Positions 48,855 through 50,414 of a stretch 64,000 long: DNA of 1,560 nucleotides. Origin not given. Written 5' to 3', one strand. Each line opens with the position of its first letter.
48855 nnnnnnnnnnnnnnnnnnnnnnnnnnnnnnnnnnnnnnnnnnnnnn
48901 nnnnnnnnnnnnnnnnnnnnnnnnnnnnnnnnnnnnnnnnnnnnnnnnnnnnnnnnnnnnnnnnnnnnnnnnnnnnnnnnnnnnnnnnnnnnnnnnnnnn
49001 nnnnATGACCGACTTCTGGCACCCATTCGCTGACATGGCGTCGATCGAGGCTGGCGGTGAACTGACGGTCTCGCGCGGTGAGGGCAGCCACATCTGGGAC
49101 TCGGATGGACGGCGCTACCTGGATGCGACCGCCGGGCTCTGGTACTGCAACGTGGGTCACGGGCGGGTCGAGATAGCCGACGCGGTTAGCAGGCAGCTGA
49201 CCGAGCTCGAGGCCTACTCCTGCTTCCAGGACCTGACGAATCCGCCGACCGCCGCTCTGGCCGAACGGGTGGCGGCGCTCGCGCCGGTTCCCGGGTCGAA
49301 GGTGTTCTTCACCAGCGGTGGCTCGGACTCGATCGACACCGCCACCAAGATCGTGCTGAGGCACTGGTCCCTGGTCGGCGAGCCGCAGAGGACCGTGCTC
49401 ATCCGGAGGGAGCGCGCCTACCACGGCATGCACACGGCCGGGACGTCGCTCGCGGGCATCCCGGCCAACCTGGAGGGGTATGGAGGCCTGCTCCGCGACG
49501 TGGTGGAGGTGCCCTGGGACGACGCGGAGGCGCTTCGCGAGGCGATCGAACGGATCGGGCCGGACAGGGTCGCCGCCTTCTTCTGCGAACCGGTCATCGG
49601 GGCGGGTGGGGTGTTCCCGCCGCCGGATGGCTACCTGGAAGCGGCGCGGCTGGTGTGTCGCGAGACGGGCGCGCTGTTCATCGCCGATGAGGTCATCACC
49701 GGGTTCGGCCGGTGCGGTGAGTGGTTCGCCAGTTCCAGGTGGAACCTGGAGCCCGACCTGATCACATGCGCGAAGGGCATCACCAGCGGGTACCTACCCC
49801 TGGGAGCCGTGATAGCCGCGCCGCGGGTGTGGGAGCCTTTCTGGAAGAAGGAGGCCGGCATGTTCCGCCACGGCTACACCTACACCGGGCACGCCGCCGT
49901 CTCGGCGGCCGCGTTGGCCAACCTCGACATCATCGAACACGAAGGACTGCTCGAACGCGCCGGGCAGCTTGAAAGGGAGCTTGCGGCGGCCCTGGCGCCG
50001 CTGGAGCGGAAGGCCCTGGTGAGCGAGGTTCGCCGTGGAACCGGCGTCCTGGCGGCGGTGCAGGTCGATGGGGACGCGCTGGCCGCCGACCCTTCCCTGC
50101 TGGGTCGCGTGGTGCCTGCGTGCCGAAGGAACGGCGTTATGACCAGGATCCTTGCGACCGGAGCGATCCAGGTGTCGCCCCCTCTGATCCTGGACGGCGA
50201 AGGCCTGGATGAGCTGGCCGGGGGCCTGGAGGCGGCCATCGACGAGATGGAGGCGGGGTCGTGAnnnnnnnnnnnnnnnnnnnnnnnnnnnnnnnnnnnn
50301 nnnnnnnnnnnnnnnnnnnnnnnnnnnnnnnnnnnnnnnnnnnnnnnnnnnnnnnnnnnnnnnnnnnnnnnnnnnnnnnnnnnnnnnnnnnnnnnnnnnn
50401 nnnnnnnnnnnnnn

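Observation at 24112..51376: Putative polyamine uptake and catabolism island with two paralogous potABCD-like systems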

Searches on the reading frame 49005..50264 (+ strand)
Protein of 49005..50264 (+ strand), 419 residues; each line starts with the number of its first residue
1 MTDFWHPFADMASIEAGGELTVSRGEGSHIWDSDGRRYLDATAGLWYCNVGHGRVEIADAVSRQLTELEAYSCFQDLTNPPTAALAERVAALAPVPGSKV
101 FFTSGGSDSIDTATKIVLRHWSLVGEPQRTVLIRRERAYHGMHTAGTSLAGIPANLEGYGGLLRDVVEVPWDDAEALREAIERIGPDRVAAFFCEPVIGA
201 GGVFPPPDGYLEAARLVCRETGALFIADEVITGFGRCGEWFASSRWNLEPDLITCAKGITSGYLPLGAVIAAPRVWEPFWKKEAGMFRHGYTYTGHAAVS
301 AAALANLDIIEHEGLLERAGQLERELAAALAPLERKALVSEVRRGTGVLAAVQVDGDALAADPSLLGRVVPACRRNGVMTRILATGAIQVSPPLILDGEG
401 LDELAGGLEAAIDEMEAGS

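Call 5: search_protein_families(library=pfam, proteins=[window:49005-50264:+])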
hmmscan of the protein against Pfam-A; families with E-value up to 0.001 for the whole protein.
window:49005-50264:+ (419 aa): 1 family
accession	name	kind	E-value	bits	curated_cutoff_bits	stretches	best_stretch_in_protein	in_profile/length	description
PF00202.27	Aminotran_3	-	6.3e-77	259.4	30.5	1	20-412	11-403/403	Aminotransferase class-III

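Call 8: search_protein_families(library=ncbifam, proteins=[window:49005-50264:+], max_evalue=1e-10)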
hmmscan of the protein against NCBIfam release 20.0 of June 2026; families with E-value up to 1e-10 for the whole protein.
window:49005-50264:+ (419 aa): 69 families (the best 25 are shown)
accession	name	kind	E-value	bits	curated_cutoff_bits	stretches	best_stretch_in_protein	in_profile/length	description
NF005682.0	PRK07480.1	subfamily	2.4e-111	372.6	510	1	4-415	21-452/459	aminotransferase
NF005447.0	PRK07036.1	equivalog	8.2e-107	357.7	618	2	175-415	209-455/468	aminotransferase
NF005102.0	PRK06541.1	equivalog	9e-106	354.1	574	1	4-416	20-457/460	aspartate aminotransferase family protein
NF005683.0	PRK07481.1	subfamily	1e-105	354.3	575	1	3-416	13-451/453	hypothetical protein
NF004767.0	PRK06105.1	subfamily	7.2e-100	334.7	517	2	174-417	204-452/460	aminotransferase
NF052567.1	OmAmTferAptACaul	equivalog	5.4e-95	318.7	500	1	2-414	3-430/431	omega-aminotransferase AptA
NF005684.0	PRK07482.1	subfamily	2.9e-90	303.1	687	2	174-415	206-455/464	hypothetical protein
NF004625.0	PRK05965.1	subfamily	3.1e-89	299.8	729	2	174-415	201-448/460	hypothetical protein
TIGR00508.1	bioA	equivalog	1e-83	281.2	405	1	5-412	2-418/419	adenosylmethionine--8-amino-7-oxononanoate transaminase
NF009068.0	PRK12403.1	equivalog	2.1e-81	274.1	817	1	5-414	23-452/460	aspartate aminotransferase family protein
NF041821.1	daptide_amino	equivalog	6.2e-79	265.5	450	1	19-412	14-404/405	daptide-type RiPP biosynthesis aminotransferase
NF004624.0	PRK05964.1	equivalog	5.5e-78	262.4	494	1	3-415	13-425/427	adenosylmethionine--8-amino-7-oxononanoate transaminase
NF002874.0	PRK03244.1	equivalog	1.9e-77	260.7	457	1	20-416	27-396/399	acetylornithine transaminase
NF005812.0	PRK07678.1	subfamily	2.5e-77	260.4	488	2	175-415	200-450/451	aminotransferase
NF004718.0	PRK06062.1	subfamily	1e-72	245.2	472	2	176-416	205-450/454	hypothetical protein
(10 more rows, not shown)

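Call 10: find_related_loci(query=window:49005-50264:+, collection=genome_contigs, flank=10000)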
Query window:49005-50264:+ (419 aa) in genome_contigs; peptide patterns used: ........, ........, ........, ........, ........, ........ (x = any residue, [..] = any of these).
600 stretches matched a pattern (row limit reached: there are more); 373 encode a relative of the query (tblastn E <= 1e-3); the best 80 are kept; 80 distinct loci.
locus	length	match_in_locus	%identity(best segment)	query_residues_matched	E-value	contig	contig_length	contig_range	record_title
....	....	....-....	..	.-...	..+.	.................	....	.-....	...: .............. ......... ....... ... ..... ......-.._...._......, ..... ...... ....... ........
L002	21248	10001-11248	76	1-418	0e+0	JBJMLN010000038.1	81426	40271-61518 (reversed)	MAG: Actinomycetota bacterium isolate H1_18_all_fractions_maxb_99_69_12 k255_2698756, whole genome shotgun sequence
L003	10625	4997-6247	67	1-417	1e-176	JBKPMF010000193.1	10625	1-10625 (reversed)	MAG: Actinomycetota bacterium isolate GS_HAYS_MAG_00073 GS_HAYS_000000966069, whole genome shotgun sequence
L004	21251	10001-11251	67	1-417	1e-176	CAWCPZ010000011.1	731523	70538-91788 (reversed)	MAG: uncultured Actinomycetes bacterium isolate MFD05176.bin.1.125 genome assembly, contig: contig_44463, whole genome s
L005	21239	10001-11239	68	1-413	8e-176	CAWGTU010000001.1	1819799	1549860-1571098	MAG: uncultured Actinomycetes bacterium isolate MFD09779.bin.1.204 genome assembly, contig: contig_2651, whole genome sh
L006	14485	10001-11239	55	1-413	5e-141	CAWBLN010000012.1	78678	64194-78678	MAG: uncultured Thermoleophilaceae bacterium isolate MFD02360.bin.2.213 genome assembly, contig: contig_33600, whole gen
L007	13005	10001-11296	35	7-417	1e-72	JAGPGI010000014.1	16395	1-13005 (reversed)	MAG: Paracoccus sp. isolate Gw_SlPrim_bin_93 Gw_SlPrim_3878_length_16395_cov_5.723691, whole genome shotgun sequence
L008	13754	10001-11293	35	6-412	1e-72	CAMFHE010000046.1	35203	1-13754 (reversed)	MAG: uncultured Rhizobium sp. isolate SRR9109403_bin.1_metaWRAP_v1.3_MAG genome assembly, contig: ERZ12289984.610, whole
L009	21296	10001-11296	34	7-417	8e-72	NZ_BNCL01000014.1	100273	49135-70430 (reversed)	Paracoccus aerius strain KCTC 42845 sequence014, whole genome shotgun sequence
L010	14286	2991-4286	34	7-417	3e-70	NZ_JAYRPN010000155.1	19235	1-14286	MAG: Tabrizicola sp. isolate XM1_ASGE1bin.6 k141_300099, whole genome shotgun sequence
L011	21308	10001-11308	36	4-414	9e-77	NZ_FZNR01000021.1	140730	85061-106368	Actinoplanes regularis strain DSM 43151, whole genome shotgun sequence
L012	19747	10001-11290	35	7-415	7e-68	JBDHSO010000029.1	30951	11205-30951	MAG: Rhodobacter sp. isolate AS-MESO-OLR.185 NODE_4111_length_30951_cov_9.269515, whole genome shotgun sequence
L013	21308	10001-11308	32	6-418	2e-64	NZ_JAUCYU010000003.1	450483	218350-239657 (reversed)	MAG: Roseovarius sp. isolate CCMP836_Bin15_nofgap NODE_8_length_450483_cov_405.208941, whole genome shotgun sequence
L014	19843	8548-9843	33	7-417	8e-64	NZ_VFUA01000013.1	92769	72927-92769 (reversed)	Mesorhizobium sp. B2-7-1 contig_13, whole genome shotgun sequence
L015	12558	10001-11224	35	20-414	5e-62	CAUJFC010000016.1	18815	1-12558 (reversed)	MAG: Actinomycetota bacterium isolate KLAP198 genome assembly, contig: KLAP198_472983, whole genome shotgun sequence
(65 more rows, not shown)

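Call 11: search_solved_structures(query=window:49005-50264:+, max_evalue=1e-20)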
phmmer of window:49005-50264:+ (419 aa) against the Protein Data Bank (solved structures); distinct sequences matched with E-value up to 1e-20: 160 (the best 60 are shown).
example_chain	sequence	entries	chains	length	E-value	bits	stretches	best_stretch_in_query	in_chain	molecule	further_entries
7qx0_A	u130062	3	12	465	6.2e-90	305.7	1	5-415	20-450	Aminotransferase TR2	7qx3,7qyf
7qyg_A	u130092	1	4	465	8.2e-90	305.3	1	5-415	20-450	Aminotransferase TR2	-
6fyq_A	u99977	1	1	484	5.2e-88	299.3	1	4-411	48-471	amine transaminase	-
6gwi_A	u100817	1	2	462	3.1e-86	293.4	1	5-415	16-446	Putrescine aminotransferase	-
6io1_A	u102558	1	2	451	6e-85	289.2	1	5-414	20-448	Aminotransferase, class III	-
7ypm_A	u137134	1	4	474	3.2e-84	286.8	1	14-416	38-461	Aspartate aminotransferase family protein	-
7ypn_B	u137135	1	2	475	2.6e-82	280.5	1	8-416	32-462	Aspartate aminotransferase family protein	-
9gh9_A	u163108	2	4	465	3e-81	277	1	4-414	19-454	Aspartate aminotransferase family protein | Streptomyces aminotransferase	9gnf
9qc2_A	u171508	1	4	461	3.2e-81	276.9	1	4-414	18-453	Aspartate aminotransferase family protein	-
9qgh_A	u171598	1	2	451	6.9e-81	275.9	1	4-414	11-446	Aspartate aminotransferase family protein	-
6hx9_B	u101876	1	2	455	1.8e-80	274.5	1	6-409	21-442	Aspartate aminotransferase family protein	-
9j4z_A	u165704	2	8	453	5.5e-80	272.9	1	6-409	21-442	Polyamine:pyruvate transaminase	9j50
5ti8_A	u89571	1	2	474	1.3e-79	271.6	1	6-413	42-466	Aminotransferase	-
5lh9_A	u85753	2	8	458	4.8e-79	269.8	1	3-412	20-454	OMEGA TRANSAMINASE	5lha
5kr6_A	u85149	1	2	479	1.5e-78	268.1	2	174-414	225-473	4-aminobutyrate transaminase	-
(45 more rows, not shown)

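Call 20: find_homologous_proteins(query=window:49005-50264:+)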
Query window:49005-50264:+ (419 aa): 7930 proteins with E <= 0.001 among 8000 candidates; the best 120 are listed.
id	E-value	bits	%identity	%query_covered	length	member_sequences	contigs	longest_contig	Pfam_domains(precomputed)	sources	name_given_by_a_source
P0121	2.9e-279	944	100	100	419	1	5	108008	PF00202.28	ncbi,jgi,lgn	jgi:adenosylmethionine-8-amino-7-oxononanoate aminotransferase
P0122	8.3e-245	831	88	100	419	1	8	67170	PF00202.28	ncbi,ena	-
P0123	1.7e-215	734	78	100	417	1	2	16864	PF00202.28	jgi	jgi:adenosylmethionine-8-amino-7-oxononanoate aminotransferase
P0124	3.1e-215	733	78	100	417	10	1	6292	PF00202.28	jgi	jgi:putrescine aminotransferase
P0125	4.3e-214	730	76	100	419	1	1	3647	PF00202.28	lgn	-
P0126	6.2e-214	729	78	100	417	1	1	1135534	PF00202.28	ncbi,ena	-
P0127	9.8e-214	728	78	100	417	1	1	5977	PF00202.28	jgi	jgi:putrescine aminotransferase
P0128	1.1e-213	728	75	100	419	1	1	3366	PF00202.28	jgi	jgi:putrescine---pyruvate transaminase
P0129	1.3e-213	728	77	100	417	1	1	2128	PF00202.28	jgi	jgi:putrescine aminotransferase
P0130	1.4e-213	728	77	100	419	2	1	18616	PF00202.28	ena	-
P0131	1.2e-212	725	75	100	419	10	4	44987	PF00202.28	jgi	jgi:putrescine---pyruvate transaminase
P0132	1.6e-212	724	77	100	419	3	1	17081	PF00202.28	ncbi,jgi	jgi:adenosylmethionine-8-amino-7-oxononanoate aminotransferase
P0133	5.5e-212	723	76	99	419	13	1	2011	PF00202.28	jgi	jgi:adenosylmethionine-8-amino-7-oxononanoate aminotransferase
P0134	5.6e-212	723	77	100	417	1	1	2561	PF00202.28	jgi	jgi:adenosylmethionine-8-amino-7-oxononanoate aminotransferase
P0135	6.3e-212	722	78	100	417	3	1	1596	PF00202.28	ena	-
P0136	1.3e-211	721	76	100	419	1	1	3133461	PF00202.28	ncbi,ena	-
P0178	9.4e-206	702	74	100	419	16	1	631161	PF00202.28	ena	-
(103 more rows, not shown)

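Call 21: find_encoding_contigs(protein=P0121, flank=10000, max_places=3)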
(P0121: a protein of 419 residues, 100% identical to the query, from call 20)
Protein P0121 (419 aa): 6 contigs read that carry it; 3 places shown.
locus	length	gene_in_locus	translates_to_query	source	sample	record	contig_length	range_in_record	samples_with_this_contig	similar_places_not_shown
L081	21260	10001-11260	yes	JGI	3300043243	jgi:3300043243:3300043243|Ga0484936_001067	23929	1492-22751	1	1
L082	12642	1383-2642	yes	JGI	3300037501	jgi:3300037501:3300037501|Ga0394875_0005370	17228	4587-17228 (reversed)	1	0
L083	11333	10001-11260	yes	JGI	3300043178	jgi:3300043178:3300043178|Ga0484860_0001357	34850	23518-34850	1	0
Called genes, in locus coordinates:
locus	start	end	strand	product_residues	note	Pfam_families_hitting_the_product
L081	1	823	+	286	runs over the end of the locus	PF00892:EamA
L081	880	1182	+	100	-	PF13769:Virulence_fact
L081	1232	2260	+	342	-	PF00291:PALP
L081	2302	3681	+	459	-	PF01425:Amidase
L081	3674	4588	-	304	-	PF02574:S-methyl_trans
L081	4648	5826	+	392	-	PF02771:Acyl-CoA_dh_N, PF02770:Acyl-CoA_dh_M, PF00441:Acyl-CoA_dh_1, PF22924:ACOX_C_alpha1 (faint), PF08028:Acyl-CoA_dh_2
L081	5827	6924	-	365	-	PF00005:ABC_tran, PF08402:TOBE_2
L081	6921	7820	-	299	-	PF00528:BPD_transp_1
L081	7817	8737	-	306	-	PF00528:BPD_transp_1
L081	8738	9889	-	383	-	PF13416:SBP_bac_8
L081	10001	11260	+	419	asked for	PF00202:Aminotran_3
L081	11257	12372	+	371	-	PF05222:AlaDh_PNT_N, PF01262:AlaDh_PNT_C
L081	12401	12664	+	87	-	PF02604:PhdYeFM_antitox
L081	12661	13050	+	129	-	PF01850:PIN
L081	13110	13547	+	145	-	PF11716:MDMPI_N, PF12867:DinB_2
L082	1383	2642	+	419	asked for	PF00202:Aminotran_3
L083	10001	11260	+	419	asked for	PF00202:Aminotran_3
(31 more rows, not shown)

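Call 22: find_encoding_contigs(protein=P0122, flank=10000, max_places=2)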
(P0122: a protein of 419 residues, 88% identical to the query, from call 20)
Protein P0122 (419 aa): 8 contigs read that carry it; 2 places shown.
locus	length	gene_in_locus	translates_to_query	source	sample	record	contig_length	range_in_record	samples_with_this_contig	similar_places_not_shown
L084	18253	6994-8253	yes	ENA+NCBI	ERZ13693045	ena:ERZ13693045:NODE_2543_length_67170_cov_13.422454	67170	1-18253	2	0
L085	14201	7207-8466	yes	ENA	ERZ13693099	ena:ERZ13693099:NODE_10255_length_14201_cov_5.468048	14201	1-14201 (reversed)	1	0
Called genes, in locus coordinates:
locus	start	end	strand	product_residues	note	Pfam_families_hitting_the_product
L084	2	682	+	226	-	?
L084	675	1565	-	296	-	PF02574:S-methyl_trans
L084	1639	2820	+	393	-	PF02771:Acyl-CoA_dh_N, PF02770:Acyl-CoA_dh_M, PF00441:Acyl-CoA_dh_1, PF22924:ACOX_C_alpha1 (weak), PF08028:Acyl-CoA_dh_2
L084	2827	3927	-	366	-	PF00005:ABC_tran, PF08402:TOBE_2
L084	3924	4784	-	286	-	PF00528:BPD_transp_1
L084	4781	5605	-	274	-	PF00528:BPD_transp_1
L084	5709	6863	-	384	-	PF13416:SBP_bac_8, PF13343:SBP_bac_6 (faint)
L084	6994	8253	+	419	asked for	PF00202:Aminotran_3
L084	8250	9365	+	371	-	PF05222:AlaDh_PNT_N, PF01262:AlaDh_PNT_C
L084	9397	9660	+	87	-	PF02604:PhdYeFM_antitox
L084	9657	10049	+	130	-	PF01850:PIN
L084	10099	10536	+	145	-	PF11716:MDMPI_N, PF12867:DinB_2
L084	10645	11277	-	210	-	-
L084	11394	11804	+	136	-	-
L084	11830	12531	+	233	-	-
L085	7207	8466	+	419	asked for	PF00202:Aminotran_3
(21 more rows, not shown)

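Call 23: find_encoding_contigs(protein=P0126, flank=10000, max_places=1)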
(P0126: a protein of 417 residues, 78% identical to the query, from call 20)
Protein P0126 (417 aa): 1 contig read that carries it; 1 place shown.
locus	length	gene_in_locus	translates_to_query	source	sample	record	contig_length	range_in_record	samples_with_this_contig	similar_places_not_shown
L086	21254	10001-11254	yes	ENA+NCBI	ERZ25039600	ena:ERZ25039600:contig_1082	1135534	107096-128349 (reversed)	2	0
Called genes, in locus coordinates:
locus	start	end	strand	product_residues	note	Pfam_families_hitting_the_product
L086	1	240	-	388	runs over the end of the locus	PF13407:Peripla_BP_4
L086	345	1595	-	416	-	PF12840:HTH_20 (weak), PF13545:HTH_Crp_2 (faint), PF25213:HVO_A0261_N (weak), PF01047:MarR (weak), PF01978:TrmB (weak), PF09339:HTH_IclR (weak), PF12802:MarR_2 (weak), PF00480:ROK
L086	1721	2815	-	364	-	PF00005:ABC_tran, PF08402:TOBE_2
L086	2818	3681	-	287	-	PF00528:BPD_transp_1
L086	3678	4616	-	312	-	PF00528:BPD_transp_1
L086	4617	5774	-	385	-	-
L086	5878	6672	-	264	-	PF00106:adh_short, PF23441:SDR, PF08659:KR, PF13561:adh_short_C2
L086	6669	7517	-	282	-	PF09339:HTH_IclR, PF01614:IclR_C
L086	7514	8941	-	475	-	PF00171:Aldedh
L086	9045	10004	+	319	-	PF19799:DUF6282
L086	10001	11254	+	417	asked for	PF00202:Aminotran_3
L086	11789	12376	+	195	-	PF01262:AlaDh_PNT_C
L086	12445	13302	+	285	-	PF00941:FAD_binding_5, PF03450:CO_deh_flav_C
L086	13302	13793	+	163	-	PF00111:Fer2 (weak), PF13085:Fer2_3 (weak), PF01799:Fer2_2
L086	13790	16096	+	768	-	PF01315:Ald_Xan_dh_C, PF02738:MoCoBD_1, PF20256:MoCoBD_2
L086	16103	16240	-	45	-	-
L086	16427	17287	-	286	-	PF01321:Creatinase_N (weak), PF00557:Peptidase_M24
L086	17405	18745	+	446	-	PF00202:Aminotran_3, PF01212:Beta_elim_lyase (weak)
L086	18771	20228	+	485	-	PF00171:Aldedh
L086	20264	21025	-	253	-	PF00884:Sulfatase, PF16347:SGSH_C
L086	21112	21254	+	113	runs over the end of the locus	-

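Call 24: find_encoding_contigs(protein=P0136, flank=10000, max_places=1)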
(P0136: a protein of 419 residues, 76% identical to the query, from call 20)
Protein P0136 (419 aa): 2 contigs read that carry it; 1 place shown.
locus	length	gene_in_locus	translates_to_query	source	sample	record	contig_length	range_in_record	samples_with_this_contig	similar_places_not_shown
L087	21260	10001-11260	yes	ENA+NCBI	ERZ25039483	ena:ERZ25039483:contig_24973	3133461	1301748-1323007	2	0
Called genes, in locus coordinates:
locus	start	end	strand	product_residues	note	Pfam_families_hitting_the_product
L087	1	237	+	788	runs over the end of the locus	PF01266:DAO, PF13450:NAD_binding_8 (weak), PF16350:FAO_M, PF01571:GCV_T, PF08669:GCV_T_C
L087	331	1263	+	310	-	PF02219:MTHFR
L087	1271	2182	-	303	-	PF09587:PGA_cap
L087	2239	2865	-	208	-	-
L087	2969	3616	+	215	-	PF16697:Yop-YscD_cpl, PF00498:FHA, PF00196:GerE (faint)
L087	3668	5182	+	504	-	PF00069:Pkinase, PF07714:PK_Tyr_Ser-Thr, PF25302:NADase_transloc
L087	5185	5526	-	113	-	PF04237:YjbR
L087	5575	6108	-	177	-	PF13302:Acetyltransf_3, PF13420:Acetyltransf_4 (weak), PF00583:Acetyltransf_1, PF13523:Acetyltransf_8 (weak), PF13508:Acetyltransf_7 (faint)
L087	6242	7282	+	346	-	PF00291:PALP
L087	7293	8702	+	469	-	PF01425:Amidase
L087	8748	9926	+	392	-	PF02771:Acyl-CoA_dh_N, PF02770:Acyl-CoA_dh_M, PF00441:Acyl-CoA_dh_1, PF08028:Acyl-CoA_dh_2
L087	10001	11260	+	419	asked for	PF00202:Aminotran_3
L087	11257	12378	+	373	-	PF05222:AlaDh_PNT_N, PF01262:AlaDh_PNT_C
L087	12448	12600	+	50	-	-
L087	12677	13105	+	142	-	PF08020:DUF1706 (faint), PF11716:MDMPI_N (weak)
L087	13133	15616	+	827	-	PF01266:DAO, PF13450:NAD_binding_8 (faint), PF16350:FAO_M, PF01571:GCV_T, PF08669:GCV_T_C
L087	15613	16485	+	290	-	PF00491:Arginase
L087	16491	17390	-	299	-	PF00294:PfkB, PF08543:Phos_pyr_kin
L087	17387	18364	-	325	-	PF01156:IU_nuc_hydro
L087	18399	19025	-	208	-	PF00440:TetR_N, PF13977:TetR_C_6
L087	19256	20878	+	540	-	PF01266:DAO (faint), PF13450:NAD_binding_8 (weak), PF01593:Amino_oxidase (weak)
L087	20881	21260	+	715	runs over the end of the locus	PF02629:CoA_binding (weak), PF13380:CoA_binding_2, PF13607:Succ_CoA_lig, PF13549:ATP-grasp_5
